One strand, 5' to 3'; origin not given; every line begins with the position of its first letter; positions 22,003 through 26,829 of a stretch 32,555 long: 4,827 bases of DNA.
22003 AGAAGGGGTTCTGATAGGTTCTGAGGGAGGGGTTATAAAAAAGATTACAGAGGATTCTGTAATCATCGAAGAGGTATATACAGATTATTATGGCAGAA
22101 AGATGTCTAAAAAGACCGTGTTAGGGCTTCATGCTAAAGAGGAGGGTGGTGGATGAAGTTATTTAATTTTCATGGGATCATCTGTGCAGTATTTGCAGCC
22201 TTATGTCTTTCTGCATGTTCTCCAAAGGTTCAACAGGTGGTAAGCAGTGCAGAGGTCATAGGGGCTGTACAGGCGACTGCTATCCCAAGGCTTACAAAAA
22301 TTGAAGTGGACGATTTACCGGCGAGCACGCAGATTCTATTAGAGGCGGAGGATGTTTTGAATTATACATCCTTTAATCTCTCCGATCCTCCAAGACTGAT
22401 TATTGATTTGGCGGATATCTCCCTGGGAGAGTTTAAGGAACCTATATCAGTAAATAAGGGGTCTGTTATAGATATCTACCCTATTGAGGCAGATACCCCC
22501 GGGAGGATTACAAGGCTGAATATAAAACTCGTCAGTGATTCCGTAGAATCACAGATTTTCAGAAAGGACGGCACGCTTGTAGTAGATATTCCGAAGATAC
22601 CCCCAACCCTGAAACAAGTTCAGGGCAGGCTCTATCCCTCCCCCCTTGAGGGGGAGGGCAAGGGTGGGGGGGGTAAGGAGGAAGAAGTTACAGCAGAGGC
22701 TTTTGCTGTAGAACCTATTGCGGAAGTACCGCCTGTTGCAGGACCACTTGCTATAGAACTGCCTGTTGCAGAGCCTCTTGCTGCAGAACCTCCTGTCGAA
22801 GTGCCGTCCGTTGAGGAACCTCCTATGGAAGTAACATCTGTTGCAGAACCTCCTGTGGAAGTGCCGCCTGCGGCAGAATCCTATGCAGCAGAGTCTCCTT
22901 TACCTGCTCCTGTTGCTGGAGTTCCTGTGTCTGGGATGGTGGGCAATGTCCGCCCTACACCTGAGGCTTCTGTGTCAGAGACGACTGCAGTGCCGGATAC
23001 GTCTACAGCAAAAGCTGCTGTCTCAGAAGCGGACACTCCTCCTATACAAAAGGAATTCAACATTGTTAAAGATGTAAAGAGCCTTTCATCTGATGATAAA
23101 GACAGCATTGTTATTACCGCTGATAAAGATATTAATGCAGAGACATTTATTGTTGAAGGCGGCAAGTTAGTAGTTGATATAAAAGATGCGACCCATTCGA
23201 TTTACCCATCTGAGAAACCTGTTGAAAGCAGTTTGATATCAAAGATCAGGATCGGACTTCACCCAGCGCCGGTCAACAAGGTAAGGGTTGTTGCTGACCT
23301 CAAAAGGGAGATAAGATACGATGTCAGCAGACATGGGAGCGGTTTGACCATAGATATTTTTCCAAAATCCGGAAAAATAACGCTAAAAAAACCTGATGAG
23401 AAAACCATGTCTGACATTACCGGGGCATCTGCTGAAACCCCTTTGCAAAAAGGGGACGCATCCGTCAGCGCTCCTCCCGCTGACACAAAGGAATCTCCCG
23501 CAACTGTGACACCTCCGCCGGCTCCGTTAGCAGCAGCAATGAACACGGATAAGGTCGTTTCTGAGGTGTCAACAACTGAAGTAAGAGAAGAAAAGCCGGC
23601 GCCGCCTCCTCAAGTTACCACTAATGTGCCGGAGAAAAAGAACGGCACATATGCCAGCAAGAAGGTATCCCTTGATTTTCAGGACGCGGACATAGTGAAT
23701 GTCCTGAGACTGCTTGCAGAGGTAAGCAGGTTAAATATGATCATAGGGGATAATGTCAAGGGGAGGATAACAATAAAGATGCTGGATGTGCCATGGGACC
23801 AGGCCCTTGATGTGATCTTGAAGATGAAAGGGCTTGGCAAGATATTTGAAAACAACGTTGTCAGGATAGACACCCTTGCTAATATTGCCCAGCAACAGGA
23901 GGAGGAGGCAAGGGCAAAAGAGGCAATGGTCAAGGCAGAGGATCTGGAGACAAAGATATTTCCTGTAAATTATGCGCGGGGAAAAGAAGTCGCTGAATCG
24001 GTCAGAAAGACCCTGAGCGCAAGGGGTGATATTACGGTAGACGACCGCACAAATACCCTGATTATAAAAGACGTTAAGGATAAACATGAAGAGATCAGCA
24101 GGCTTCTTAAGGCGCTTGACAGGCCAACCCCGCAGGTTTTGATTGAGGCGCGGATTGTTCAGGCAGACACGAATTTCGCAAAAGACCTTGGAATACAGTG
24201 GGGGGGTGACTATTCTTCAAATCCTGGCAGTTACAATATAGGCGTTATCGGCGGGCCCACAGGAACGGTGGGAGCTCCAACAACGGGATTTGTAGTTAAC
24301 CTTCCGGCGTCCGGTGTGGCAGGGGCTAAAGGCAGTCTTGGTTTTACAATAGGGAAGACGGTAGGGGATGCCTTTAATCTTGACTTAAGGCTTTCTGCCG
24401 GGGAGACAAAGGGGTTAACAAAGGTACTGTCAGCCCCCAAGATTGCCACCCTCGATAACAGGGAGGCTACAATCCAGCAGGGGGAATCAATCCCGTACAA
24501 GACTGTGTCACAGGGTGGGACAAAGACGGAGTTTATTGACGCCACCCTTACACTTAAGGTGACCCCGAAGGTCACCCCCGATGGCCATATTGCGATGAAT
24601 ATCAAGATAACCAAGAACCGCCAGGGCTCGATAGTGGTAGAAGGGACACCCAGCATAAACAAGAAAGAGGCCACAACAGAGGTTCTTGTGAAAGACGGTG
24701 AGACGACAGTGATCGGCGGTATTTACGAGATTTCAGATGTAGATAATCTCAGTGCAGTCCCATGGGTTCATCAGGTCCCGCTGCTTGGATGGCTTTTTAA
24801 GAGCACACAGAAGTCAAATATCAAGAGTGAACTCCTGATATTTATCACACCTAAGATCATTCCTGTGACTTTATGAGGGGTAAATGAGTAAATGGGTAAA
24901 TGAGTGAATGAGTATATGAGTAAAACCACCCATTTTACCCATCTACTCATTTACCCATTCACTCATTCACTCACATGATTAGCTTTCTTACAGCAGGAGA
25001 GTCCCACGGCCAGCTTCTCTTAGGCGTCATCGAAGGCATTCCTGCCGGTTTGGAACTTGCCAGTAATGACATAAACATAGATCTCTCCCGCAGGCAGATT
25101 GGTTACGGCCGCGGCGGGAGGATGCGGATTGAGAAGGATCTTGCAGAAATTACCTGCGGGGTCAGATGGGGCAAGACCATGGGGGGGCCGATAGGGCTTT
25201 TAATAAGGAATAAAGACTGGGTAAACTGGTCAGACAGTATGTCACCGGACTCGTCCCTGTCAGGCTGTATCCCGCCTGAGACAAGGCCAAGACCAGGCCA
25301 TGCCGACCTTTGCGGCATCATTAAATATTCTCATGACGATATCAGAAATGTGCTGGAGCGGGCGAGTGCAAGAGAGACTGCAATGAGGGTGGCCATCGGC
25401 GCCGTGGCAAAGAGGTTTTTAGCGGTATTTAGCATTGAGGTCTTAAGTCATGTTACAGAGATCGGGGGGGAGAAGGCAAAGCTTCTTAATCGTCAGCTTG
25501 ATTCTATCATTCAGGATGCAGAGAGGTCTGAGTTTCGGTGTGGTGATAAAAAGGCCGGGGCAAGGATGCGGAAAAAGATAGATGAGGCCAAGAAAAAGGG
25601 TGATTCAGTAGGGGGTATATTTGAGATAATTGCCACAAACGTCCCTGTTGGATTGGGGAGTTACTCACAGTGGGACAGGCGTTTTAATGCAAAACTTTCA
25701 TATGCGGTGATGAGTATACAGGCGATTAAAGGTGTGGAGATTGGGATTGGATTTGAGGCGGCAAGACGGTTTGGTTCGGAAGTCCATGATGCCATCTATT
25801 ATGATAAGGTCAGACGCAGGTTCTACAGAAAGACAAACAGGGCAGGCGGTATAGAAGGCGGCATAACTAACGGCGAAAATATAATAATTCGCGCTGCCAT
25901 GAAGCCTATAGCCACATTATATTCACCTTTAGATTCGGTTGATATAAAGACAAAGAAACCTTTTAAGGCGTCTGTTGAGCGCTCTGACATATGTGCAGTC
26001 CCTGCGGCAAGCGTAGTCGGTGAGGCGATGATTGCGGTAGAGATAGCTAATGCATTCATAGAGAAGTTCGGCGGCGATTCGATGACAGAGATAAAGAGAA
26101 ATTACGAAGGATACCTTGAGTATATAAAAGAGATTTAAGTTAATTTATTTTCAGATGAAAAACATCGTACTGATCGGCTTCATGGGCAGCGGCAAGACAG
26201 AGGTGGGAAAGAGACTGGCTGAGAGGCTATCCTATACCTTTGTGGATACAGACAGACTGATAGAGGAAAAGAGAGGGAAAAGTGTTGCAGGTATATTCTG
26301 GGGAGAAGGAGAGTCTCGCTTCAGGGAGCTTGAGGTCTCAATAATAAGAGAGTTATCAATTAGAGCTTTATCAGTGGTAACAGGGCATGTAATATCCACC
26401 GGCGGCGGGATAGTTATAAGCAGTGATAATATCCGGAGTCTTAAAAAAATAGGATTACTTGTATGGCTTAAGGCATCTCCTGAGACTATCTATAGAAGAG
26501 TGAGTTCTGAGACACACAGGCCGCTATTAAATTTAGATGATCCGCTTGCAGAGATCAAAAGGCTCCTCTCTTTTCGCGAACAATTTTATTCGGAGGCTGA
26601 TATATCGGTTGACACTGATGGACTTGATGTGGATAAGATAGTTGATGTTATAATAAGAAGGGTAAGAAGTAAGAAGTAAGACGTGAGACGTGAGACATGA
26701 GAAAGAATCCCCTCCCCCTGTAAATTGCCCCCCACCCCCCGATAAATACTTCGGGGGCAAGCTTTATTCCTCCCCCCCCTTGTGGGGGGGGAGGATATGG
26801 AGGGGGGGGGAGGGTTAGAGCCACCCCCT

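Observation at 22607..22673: A mosaic of two palindromic modules (R3 + R1) is translated in frame inside the PilQ secretin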

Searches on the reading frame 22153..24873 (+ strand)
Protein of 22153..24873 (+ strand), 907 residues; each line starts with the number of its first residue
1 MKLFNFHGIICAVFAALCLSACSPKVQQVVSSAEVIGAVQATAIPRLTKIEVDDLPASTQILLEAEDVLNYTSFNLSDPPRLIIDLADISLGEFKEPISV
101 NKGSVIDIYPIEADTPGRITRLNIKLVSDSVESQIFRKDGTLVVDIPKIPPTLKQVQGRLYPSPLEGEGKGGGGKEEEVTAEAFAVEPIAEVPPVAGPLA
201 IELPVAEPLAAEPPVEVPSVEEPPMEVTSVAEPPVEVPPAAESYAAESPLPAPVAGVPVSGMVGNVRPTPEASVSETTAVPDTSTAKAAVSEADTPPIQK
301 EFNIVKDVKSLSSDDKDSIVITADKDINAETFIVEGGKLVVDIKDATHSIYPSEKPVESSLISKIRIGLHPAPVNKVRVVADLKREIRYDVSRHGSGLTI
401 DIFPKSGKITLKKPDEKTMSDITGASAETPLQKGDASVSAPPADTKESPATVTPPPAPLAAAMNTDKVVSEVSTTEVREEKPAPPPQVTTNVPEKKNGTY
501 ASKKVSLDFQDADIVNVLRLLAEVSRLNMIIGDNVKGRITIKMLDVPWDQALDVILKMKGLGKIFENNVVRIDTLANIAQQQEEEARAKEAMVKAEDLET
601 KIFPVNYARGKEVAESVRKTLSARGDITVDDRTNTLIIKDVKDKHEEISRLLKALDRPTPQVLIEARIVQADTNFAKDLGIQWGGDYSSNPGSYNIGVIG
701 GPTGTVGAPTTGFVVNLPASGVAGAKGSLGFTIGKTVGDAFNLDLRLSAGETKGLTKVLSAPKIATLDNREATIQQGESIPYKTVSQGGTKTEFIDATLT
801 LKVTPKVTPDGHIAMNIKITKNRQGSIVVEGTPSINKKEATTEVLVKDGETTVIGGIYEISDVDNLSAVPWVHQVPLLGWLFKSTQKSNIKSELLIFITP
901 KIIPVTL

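Call 15: find_homologous_proteins(query=window:22153-24873:+, max_evalue=1e-20)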
Query window:22153-24873:+ (907 aa): 78 proteins with E <= 1e-20 among 8000 candidates.
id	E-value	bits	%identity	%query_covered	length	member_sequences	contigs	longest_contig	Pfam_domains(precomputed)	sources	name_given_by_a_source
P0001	0.0e+0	1957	100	100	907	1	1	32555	PF21305.3,PF03958.23,PF11741.14,PF00263.27,PF07660.20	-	-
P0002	0.0e+0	1069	71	68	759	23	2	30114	PF21305.3,PF03958.23,PF11741.14,PF00263.27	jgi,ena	-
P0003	0.0e+0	1067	82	47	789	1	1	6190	PF21305.3,PF03958.23,PF11741.14,PF00263.27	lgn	-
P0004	0.0e+0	1065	71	68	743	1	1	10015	PF21305.3,PF03958.23,PF11741.14,PF00263.27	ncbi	-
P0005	0.0e+0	1062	71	67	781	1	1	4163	PF21305.3,PF03958.23,PF11741.14,PF00263.27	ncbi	-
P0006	0.0e+0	1054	70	69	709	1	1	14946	PF21305.3,PF03958.23,PF11741.14,PF00263.27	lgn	-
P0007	0.0e+0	1054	71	68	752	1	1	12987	PF21305.3,PF03958.23,PF11741.14,PF00263.27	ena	-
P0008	0.0e+0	1051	71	68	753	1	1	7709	PF21305.3,PF03958.23,PF11741.14,PF00263.27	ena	-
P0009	0.0e+0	1049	71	68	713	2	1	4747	PF21305.3,PF03958.23,PF11741.14,PF00263.27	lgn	-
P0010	0.0e+0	1041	70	68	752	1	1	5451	PF21305.3,PF03958.23,PF11741.14,PF00263.27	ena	-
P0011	0.0e+0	1041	71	68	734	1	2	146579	PF21305.3,PF03958.23,PF11741.14,PF00263.27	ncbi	-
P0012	0.0e+0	1039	72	67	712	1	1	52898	PF21305.3,PF03958.23,PF11741.14,PF00263.27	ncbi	-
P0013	0.0e+0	1039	70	68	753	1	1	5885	PF21305.3,PF03958.23,PF11741.14,PF00263.27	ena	-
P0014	0.0e+0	1038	71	68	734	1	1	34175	PF21305.3,PF03958.23,PF11741.14,PF00263.27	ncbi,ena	-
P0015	0.0e+0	1034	70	68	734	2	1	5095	PF21305.3,PF03958.23,PF11741.14,PF00263.27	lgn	-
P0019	0.0e+0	1021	68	68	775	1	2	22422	PF21305.3,PF03958.23,PF11741.14,PF00263.27,PF07660.20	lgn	-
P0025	1.6e-292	991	57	100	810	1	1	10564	PF21305.3,PF03958.23,PF11741.14,PF00263.27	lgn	-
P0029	1.1e-267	909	82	45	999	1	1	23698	PF21305.3,PF03958.23,PF11741.14,PF00263.27,PF07660.20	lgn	-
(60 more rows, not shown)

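Call 28: search_protein_families(library=pfam, proteins=[window:22153-24873:+], max_evalue=0.001)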
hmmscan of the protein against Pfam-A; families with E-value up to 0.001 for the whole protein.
window:22153-24873:+ (907 aa): 5 families
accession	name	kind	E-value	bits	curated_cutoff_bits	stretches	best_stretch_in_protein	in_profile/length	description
PF00263.26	Secretin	-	1.7e-47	161.6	27.5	1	751-903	3-168/169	Bacterial type II and III secretion system protein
PF11741.13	AMIN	-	1.4e-15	57.7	20.5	2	313-401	7-100/101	AMIN domain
PF03958.22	Secretin_N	-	2.2e-14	53.8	28.2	1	600-661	1-69/69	Bacterial type II/III secretion system short domain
PF21305.2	type_II_gspD_N0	-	3.7e-06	27.1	27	1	507-572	1-71/71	GspD-like, N0 domain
PF07660.19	STN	-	2e-05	24.7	28.4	1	530-572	4-49/52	Secretin and TonB N terminus short domain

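Call 47: find_encoding_contigs(protein=P0025, flank=10000, max_places=2)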
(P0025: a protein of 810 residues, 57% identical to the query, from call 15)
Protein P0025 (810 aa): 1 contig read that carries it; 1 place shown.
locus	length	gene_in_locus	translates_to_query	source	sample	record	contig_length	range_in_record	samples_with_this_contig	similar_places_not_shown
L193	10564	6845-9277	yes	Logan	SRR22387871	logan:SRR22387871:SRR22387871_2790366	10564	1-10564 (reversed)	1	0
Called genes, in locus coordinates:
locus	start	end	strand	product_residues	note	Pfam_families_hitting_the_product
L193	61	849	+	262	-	PF00005:ABC_tran, PF13304:AAA_21 (faint)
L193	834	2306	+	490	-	PF00309:Sigma54_AID, PF04963:Sigma54_CBD, PF04552:Sigma54_DBD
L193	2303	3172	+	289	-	PF03668:RapZ-like_N, PF22740:PapZ_C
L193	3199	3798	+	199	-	PF02441:Flavoprotein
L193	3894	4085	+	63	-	PF13411:MerR_1, PF00376:MerR (weak)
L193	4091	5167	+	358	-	PF11104:PilM_2, PF06723:MreB_Mbl (faint), PF14450:FtsA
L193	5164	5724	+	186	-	PF05137:PilN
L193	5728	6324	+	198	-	PF04350:PilO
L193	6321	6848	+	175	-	PF04351:PilP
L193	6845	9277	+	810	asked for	PF11741:AMIN (weak), PF21305:type_II_gspD_N0 (weak), PF03958:Secretin_N, PF00263:Secretin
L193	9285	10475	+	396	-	PF01264:Chorismate_synt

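Call 48: find_encoding_contigs(protein=P0029, flank=10000, max_places=2)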
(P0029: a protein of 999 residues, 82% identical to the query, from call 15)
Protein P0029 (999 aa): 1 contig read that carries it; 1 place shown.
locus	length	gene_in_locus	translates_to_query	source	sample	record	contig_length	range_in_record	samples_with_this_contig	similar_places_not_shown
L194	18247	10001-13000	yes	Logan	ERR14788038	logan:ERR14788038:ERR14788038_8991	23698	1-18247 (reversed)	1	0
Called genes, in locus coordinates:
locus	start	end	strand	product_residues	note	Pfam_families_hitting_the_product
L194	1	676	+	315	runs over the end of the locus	PF00056:Ldh_1_N, PF02866:Ldh_1_C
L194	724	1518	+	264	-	PF05681:Fumerase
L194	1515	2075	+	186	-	PF05683:Fumerase_C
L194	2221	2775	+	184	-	PF06835:LptC (weak)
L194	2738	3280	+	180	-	PF03968:LptD_N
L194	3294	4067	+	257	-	PF00005:ABC_tran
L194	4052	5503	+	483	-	PF00309:Sigma54_AID, PF04963:Sigma54_CBD, PF04552:Sigma54_DBD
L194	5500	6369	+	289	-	PF03668:RapZ-like_N, PF22740:PapZ_C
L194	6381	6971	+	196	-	PF02441:Flavoprotein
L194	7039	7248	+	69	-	PF13411:MerR_1 (weak), PF00376:MerR (weak)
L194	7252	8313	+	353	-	PF11104:PilM_2, PF06723:MreB_Mbl (faint), PF14450:FtsA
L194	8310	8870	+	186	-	PF05137:PilN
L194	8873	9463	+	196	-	PF04350:PilO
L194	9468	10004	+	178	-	PF04351:PilP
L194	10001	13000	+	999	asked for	PF11741:AMIN, PF07660:STN (weak), PF21305:type_II_gspD_N0 (weak), PF03958:Secretin_N, PF00263:Secretin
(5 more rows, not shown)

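Call 49: find_encoding_contigs(protein=P0019, flank=10000, max_places=2)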
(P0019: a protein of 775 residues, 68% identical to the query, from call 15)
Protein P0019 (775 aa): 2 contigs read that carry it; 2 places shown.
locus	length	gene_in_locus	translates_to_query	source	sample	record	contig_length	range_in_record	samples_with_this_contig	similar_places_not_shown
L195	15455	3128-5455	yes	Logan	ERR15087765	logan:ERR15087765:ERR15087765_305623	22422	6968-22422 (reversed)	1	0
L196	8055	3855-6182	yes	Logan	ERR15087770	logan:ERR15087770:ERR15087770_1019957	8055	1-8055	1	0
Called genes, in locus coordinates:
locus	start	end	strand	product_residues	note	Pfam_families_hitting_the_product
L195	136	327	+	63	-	PF13411:MerR_1, PF00376:MerR (weak)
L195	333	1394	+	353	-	PF11104:PilM_2, PF06723:MreB_Mbl (faint), PF14450:FtsA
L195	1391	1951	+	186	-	PF05137:PilN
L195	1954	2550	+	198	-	PF04350:PilO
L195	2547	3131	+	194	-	PF04351:PilP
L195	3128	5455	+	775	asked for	PF11741:AMIN, PF07660:STN (faint), PF21305:type_II_gspD_N0 (weak), PF03958:Secretin_N, PF00263:Secretin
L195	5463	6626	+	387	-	PF01264:Chorismate_synt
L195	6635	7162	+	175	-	PF13189:Cytidylate_kin2 (weak), PF13238:AAA_18, PF13671:AAA_33 (weak), PF01202:SKI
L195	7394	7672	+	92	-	-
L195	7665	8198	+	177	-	-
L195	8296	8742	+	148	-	PF08388:GIIM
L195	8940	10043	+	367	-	PF00465:Fe-ADH (faint), PF13685:Fe-ADH_2, PF01761:DHQ_synthase, PF24621:DHQS_C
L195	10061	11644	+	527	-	PF01590:GAF, PF13185:GAF_2, PF13492:GAF_3 (weak), PF00158:Sigma54_activat, PF14532:Sigma54_activ_2, PF07728:AAA_5 (weak), PF25601:AAA_lid_14, PF02954:HTH_8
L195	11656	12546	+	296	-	PF03755:YicC-like_N, PF08340:YicC-like_C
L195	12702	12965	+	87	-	PF04025:RemA-like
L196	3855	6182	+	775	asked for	PF11741:AMIN, PF07660:STN (faint), PF21305:type_II_gspD_N0 (weak), PF03958:Secretin_N, PF00263:Secretin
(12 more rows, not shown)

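Call 67: list_cluster_members(proteins=[window:2135-3631:-, window:3826-5535:+, window:19435-20493:+, window:20493-21053:+, window:21059-21625:+, window:21635-22153:+, window:24975-26135:+, window:26155-26676:+, window:6767-7861:-, window:22153-24873:+])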
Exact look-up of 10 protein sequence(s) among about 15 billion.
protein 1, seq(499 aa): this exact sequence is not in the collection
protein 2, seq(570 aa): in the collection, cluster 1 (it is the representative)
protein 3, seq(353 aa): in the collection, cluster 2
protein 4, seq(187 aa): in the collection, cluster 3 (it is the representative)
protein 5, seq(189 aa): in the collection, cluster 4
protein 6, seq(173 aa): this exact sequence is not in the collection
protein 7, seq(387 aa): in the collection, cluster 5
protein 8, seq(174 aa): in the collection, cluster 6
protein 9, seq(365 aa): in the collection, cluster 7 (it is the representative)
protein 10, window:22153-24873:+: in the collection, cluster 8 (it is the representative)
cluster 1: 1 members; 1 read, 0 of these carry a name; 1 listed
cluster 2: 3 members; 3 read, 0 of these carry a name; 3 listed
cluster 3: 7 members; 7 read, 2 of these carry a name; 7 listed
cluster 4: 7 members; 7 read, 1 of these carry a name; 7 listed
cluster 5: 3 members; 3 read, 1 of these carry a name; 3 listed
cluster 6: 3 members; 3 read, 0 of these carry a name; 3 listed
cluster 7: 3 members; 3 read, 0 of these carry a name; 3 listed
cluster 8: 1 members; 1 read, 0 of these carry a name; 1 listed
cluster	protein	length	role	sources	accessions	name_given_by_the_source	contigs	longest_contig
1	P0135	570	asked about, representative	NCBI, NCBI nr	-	-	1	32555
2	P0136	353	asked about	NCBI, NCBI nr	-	-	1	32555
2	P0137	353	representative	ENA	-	-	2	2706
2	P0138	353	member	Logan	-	-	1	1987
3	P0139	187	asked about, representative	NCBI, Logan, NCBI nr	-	-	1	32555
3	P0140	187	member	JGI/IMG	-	type IV pilus assembly protein PilN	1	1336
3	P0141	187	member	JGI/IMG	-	type IV pilus assembly protein PilN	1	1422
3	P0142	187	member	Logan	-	-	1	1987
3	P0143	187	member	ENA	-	-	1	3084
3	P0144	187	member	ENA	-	-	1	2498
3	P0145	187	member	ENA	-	-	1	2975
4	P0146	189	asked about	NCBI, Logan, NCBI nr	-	-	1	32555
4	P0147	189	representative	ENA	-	-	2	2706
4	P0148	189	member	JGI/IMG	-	type IV pilus assembly protein PilO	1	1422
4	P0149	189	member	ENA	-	-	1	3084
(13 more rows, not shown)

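Call 96: predict_structure(alignment_id=A3)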
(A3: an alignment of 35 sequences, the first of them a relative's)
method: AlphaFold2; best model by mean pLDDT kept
length: 907 residues; sequences in the alignment: 35
mean_pLDDT: 66.9   pTM: 0.38
mean pLDDT of the five models: 66.9, 66.2, 64.8, 62.5, 60.8
residues with pLDDT >= 90: 223; 70-90: 306; 50-70: 56; < 50: 322
segments of 3 or more residues with pLDDT < 50: 1-5, 20-42, 152-214, 216-219, 221-298, 408-499, 684-738
pLDDT, mean of each block of 10 residues (from residue 1): 50 59 37 33 78 93 92 88 93 90 93 75 92 90 91 40 37 31 34 38 36 39 35 37 36 38 36 34 35 41 89 88 91 88 92 87 93 88 92 91 70 33 32 30 37 32 29 29 32 39 83 92 87 90 88 90 87 89 86 84 92 92 92 94 92 89 89 71 42 38 35 41 26 38 77 83 85 80 73 77 88 86 64 66 81 74 73 74 75 84 80
secondary structure, 60 per line:
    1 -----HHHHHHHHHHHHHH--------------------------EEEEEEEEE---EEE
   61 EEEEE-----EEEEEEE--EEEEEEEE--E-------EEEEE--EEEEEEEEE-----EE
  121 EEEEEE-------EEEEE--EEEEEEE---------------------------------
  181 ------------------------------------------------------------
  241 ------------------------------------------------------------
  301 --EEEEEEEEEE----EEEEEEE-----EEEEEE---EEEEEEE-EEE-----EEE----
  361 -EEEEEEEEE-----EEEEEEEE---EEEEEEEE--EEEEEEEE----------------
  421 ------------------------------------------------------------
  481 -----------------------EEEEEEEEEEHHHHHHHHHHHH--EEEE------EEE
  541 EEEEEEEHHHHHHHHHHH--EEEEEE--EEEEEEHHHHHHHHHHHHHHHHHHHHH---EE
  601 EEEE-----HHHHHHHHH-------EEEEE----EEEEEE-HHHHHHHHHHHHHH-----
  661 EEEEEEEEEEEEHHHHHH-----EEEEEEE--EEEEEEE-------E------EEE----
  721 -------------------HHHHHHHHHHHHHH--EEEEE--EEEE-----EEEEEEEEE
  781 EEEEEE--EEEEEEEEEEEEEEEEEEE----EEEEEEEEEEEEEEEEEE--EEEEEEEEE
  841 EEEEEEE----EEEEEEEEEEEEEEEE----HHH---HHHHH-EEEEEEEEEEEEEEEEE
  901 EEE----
elements in order (helices of 4 or more, strands of 3 or more residues): H6-19 E46-54 E58-65 E71-77 E80-87 E98-102 E105-113 E119-126 E134-138 E141-147 E303-312 E317-323 E329-334 E338-344 E346-348 E354-356 E362-370 E376-383 E387-394 E397-404 E504-513 H514-525 E528-531 E538-547 H548-558 E561-566 E569-574 H575-595 E599-604 H610-618 E626-630 E635-640 H642-655 E661-672 H673-678 E684-690 E693-699 E714-716 H740-753 E756-760 E763-766 E772-786 E789-807 E812-829 E832-847 E852-867 H878-882 E884-903

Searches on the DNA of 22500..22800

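Call 55: search_rna_families(source=window, start=22500, end=22800, threshold=evalue, max_evalue=1)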
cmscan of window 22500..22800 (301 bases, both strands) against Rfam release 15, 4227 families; matches with E-value up to 1: 1.
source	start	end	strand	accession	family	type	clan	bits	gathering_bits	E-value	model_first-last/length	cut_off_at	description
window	22632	22662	+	RF03570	mir-8286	Gene; miRNA;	-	22.9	70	0.014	14-44/56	no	mir-8286 microRNA precursor family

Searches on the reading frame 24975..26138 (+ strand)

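Call 43: search_protein_families(library=pfam, proteins=[window:24975-26138:+], max_evalue=0.00001)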
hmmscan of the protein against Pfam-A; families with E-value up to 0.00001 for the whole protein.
window:24975-26138:+ (387 aa): 1 family
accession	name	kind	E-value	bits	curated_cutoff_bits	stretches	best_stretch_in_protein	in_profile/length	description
PF01264.26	Chorismate_synt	-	6.8e-120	400.1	27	1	3-361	2-326/327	Chorismate synthase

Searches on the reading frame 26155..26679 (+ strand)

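Call 43: search_protein_families(library=pfam, proteins=[window:26155-26679:+], max_evalue=0.00001)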
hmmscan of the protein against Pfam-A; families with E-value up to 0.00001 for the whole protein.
window:26155-26679:+ (174 aa): 3 families
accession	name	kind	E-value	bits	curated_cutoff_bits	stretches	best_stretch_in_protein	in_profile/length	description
PF01202.28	SKI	-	3.5e-43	147.9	22.1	1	10-170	1-158/159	Shikimate kinase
PF13238.12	AAA_18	-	4.5e-07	30.8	29.4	1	4-118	1-110/128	AAA domain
PF13671.12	AAA_33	-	7e-07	30.1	27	0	4-43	2-41/143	AAA domain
